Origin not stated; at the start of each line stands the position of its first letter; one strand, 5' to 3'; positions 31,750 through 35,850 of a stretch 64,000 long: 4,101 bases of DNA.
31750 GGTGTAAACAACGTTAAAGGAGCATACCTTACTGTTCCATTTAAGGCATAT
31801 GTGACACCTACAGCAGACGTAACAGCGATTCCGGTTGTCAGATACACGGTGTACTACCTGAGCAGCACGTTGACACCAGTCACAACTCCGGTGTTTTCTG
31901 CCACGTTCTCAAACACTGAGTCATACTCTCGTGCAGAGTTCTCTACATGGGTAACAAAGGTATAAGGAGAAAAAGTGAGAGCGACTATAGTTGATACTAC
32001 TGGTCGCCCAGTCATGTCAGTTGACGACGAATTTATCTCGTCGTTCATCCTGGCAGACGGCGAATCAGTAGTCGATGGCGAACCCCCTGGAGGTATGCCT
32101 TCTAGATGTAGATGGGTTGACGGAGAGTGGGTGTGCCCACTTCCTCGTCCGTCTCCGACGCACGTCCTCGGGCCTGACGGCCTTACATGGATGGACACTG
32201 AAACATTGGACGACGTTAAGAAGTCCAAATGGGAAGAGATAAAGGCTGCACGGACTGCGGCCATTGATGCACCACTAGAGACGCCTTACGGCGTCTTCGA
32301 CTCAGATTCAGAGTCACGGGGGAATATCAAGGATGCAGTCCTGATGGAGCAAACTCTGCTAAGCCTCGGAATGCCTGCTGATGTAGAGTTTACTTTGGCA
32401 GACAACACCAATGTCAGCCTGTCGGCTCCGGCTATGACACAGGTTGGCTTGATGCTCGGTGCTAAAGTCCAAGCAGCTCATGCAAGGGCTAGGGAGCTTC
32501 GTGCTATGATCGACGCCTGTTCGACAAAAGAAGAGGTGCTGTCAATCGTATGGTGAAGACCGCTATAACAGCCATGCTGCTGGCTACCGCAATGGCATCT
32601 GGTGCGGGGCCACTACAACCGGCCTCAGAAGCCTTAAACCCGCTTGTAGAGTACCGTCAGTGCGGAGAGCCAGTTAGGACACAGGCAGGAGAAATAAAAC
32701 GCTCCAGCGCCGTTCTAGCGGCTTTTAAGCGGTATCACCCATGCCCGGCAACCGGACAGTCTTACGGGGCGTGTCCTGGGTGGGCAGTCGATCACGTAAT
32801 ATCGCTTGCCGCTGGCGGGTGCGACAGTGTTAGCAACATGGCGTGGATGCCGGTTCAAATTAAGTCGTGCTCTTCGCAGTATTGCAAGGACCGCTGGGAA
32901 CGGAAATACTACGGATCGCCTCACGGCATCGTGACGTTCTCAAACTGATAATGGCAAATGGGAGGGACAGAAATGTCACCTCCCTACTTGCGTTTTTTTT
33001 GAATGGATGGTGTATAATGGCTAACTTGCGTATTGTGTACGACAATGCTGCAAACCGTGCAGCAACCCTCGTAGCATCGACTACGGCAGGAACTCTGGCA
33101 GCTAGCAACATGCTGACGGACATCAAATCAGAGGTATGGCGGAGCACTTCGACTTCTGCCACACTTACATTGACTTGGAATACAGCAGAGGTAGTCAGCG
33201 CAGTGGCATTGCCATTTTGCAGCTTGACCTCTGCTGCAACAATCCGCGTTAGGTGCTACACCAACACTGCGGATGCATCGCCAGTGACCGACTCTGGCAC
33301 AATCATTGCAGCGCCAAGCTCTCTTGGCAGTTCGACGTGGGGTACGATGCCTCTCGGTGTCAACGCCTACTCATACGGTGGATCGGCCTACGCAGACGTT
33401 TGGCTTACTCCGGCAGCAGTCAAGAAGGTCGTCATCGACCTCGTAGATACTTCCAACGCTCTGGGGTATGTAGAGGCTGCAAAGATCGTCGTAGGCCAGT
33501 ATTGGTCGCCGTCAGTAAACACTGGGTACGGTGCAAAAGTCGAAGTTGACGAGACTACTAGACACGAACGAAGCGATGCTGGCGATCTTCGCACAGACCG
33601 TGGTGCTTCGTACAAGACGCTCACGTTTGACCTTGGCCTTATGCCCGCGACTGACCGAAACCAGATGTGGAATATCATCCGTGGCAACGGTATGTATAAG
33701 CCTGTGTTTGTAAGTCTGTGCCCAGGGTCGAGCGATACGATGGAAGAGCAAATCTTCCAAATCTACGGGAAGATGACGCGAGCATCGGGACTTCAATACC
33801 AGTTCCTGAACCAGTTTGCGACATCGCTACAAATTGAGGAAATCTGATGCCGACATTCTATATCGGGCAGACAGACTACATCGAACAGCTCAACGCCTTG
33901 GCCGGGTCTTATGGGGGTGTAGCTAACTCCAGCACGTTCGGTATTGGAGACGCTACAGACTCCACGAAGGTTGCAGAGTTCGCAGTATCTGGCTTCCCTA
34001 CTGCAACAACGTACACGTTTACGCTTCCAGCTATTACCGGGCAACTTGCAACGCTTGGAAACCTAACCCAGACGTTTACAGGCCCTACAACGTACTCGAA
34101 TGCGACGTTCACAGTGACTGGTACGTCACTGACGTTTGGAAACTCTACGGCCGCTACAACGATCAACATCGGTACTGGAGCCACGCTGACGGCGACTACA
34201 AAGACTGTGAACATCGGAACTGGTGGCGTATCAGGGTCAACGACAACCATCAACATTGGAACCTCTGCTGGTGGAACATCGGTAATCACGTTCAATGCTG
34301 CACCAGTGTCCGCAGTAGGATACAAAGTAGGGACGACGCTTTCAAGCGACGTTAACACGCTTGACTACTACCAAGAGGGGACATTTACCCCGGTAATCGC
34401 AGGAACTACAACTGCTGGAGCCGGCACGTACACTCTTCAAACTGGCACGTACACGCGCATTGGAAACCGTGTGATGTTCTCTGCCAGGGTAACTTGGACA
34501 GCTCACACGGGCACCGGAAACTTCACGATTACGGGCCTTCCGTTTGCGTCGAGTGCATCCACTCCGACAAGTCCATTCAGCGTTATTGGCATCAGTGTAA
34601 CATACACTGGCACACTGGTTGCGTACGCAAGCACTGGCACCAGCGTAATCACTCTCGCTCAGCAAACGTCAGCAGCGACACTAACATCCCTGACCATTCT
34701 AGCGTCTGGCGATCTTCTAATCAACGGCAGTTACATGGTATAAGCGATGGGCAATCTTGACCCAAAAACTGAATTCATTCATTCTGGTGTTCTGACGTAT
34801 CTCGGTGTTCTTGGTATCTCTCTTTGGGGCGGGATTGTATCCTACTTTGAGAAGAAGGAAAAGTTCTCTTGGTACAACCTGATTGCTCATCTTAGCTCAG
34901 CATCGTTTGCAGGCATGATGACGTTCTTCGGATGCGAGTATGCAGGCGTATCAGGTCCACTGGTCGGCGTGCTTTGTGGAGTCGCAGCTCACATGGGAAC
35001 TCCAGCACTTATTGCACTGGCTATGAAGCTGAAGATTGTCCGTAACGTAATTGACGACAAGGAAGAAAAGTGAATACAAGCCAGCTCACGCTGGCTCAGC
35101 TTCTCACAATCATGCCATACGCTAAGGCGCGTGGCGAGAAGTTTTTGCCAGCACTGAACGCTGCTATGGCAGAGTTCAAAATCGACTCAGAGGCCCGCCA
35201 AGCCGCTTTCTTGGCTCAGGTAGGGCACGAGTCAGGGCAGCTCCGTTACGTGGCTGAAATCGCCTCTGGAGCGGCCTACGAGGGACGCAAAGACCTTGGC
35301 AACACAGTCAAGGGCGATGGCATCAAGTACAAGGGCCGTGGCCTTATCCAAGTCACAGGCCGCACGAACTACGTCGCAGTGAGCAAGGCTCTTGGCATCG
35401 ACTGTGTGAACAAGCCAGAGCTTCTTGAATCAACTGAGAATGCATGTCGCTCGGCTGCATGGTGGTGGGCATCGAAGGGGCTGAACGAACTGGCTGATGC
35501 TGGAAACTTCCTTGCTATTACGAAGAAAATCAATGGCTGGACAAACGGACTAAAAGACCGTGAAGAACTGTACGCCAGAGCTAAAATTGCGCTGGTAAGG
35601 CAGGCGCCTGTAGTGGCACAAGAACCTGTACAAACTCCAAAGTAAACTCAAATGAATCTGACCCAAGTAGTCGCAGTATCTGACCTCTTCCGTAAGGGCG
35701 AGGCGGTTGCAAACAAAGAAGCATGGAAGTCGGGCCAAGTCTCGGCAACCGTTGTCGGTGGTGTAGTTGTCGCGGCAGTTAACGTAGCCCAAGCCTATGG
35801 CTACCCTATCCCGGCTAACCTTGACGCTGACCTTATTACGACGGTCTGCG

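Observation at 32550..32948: Signal-peptide-bearing Cys-rich HNH-like protein encoded right after the tail-fibre genes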

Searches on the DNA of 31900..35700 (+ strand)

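Call 8: search_dna_similar(query=window:31900-35700:+, collection=phages, mode=near, max_rows=20)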
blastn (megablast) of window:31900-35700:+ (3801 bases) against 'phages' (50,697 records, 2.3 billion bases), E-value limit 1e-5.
No match.
